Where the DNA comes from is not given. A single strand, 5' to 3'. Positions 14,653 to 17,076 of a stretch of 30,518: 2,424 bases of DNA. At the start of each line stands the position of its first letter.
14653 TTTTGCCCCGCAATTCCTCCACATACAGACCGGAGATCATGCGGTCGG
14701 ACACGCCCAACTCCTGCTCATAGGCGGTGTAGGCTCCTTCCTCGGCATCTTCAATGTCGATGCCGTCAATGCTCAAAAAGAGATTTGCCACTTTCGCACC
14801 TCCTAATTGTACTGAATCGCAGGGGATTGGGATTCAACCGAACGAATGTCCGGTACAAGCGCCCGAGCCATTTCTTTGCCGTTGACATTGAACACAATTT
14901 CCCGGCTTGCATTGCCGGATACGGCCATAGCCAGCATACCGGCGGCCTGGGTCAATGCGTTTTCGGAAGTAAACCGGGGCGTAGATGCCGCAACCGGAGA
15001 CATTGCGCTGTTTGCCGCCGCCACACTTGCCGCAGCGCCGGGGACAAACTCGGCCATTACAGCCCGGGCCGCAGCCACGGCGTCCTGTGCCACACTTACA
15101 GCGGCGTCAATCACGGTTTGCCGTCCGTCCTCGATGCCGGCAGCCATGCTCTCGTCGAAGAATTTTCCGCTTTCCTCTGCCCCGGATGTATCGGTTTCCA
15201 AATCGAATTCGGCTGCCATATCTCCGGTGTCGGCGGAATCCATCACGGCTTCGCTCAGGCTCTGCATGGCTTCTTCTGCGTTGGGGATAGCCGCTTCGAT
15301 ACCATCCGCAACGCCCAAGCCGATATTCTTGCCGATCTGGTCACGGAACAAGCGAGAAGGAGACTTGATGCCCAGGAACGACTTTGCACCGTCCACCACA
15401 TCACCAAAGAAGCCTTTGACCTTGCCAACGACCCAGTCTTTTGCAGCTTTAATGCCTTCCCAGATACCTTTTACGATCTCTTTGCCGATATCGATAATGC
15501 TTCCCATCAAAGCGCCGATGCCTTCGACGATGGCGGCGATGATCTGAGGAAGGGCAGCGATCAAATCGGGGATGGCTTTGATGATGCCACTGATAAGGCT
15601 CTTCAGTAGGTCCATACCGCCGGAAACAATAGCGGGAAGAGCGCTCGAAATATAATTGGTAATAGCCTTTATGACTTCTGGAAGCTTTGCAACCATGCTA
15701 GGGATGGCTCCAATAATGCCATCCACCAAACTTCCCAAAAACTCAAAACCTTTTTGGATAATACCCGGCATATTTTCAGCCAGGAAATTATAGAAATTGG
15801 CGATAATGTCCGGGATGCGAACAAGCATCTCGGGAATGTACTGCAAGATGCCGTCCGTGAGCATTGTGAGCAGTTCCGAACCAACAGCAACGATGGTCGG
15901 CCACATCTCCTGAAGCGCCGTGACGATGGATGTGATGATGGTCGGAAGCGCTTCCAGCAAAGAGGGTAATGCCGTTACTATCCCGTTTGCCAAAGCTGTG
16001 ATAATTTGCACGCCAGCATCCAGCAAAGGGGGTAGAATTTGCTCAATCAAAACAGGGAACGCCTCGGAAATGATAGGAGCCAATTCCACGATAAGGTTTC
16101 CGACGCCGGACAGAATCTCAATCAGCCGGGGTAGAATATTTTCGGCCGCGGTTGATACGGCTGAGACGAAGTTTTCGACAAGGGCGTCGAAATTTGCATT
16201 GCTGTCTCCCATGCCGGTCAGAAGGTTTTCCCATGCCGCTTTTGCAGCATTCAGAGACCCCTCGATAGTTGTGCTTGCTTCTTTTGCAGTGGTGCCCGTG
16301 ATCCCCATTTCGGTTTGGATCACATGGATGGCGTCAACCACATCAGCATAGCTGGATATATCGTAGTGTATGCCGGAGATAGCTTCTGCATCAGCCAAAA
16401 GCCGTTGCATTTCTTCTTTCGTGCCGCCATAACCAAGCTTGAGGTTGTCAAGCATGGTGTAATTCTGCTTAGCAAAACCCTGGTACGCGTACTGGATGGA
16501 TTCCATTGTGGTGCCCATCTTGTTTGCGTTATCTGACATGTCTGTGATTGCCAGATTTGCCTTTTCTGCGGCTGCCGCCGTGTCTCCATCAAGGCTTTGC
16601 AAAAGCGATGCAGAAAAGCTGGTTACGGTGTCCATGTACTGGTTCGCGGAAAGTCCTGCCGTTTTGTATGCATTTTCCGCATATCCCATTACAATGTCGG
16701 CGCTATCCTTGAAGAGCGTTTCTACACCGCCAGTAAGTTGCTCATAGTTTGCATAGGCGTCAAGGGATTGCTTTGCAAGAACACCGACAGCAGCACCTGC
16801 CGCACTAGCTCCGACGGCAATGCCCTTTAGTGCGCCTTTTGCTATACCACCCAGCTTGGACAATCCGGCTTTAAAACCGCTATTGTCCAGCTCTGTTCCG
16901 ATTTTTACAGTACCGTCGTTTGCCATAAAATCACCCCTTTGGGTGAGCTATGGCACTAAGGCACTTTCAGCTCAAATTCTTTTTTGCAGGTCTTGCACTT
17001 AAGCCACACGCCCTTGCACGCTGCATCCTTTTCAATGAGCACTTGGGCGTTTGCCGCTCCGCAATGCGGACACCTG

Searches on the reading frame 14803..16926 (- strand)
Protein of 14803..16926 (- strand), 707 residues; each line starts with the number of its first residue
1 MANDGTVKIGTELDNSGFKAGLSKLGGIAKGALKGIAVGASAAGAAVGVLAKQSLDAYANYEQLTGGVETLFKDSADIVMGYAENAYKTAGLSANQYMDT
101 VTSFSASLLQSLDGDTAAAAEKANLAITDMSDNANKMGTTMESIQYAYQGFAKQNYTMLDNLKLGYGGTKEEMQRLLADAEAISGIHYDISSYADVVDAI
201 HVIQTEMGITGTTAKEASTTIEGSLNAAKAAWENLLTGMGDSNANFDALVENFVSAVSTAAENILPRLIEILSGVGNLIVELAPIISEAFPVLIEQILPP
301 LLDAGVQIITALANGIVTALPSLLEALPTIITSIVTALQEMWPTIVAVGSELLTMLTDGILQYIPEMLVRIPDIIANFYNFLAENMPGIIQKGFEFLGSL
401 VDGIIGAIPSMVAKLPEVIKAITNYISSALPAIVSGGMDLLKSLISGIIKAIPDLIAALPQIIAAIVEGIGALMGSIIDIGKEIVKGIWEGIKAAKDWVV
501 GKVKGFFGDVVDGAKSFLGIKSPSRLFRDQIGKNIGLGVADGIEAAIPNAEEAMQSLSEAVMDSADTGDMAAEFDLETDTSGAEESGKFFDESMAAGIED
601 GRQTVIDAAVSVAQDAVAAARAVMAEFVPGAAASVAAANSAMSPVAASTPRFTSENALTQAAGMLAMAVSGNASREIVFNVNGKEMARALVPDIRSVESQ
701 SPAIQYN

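Call 103: search_protein_families(library=pfam, proteins=[window:14803-16926:-], max_evalue=0.001)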
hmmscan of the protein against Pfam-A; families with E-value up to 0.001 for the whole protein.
window:14803-16926:- (707 aa): 1 family
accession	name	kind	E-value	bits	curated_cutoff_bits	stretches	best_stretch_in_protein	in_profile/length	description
PF04513.17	Baculo_PEP_C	-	1.3e-05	25.8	38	0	211-286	33-105/140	Baculovirus polyhedron envelope protein, PEP, C terminus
